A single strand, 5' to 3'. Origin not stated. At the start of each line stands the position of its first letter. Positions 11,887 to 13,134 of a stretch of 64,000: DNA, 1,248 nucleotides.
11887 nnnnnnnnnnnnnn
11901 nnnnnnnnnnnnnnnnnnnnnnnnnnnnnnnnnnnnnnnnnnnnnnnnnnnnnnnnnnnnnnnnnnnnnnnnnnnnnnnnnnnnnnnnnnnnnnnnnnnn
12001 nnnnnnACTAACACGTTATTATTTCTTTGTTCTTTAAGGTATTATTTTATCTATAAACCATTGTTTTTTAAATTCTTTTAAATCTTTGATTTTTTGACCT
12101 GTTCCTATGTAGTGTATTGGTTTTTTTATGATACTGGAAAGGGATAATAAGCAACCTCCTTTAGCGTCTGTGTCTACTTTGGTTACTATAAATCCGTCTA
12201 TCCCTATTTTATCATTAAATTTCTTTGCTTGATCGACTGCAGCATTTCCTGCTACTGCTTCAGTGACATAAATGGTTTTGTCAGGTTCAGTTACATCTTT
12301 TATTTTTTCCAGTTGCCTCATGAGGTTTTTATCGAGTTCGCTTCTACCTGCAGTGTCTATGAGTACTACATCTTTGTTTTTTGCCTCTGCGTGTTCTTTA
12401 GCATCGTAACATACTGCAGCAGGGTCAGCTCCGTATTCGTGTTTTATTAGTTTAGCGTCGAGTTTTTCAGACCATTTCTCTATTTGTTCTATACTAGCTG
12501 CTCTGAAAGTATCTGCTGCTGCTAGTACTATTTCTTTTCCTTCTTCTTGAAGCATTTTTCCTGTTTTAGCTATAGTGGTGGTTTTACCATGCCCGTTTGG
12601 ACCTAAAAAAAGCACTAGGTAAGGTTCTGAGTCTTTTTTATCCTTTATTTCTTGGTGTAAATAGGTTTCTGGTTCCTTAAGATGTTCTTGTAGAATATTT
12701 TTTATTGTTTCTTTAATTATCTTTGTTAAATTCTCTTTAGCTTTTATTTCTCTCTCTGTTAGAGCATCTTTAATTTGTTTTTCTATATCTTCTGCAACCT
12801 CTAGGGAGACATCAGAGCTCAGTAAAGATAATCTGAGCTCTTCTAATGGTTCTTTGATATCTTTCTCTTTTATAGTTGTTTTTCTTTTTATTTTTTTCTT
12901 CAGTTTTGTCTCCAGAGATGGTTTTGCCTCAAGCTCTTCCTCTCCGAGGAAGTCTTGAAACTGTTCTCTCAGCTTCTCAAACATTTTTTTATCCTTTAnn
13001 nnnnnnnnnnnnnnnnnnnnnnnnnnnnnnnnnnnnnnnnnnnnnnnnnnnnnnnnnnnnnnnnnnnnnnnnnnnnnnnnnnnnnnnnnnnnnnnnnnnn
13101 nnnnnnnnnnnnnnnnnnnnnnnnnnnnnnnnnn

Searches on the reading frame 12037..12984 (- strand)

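Call 106: search_protein_families(library=pfam, proteins=[window:12037-12984:-], max_evalue=0.001)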
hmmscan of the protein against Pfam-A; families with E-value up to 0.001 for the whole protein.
window:12037-12984:- (316 aa): 6 families
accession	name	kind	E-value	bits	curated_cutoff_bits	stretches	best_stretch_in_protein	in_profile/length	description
PF00448.28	SRP54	-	7.2e-72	241.6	22.7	1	122-315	2-195/196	SRP54-type protein, GTPase domain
PF02881.24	SRP54_N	-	5.4e-11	43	22.4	1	28-93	8-74/75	SRP54-type protein, helical bundle domain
PF13245.12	AAA_19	-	4.8e-06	27.2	25.1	1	120-225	10-110/134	AAA domain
PF13604.12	AAA_30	-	6.4e-06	26.5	27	1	122-225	19-108/191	AAA domain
PF25199.1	nSTAND_NTPase5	-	0.00082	19.7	34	0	109-170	28-92/145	Novel STAND NTPase 5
PF13401.12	AAA_22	-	0.00093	19.9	27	0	120-235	4-113/130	AAA domain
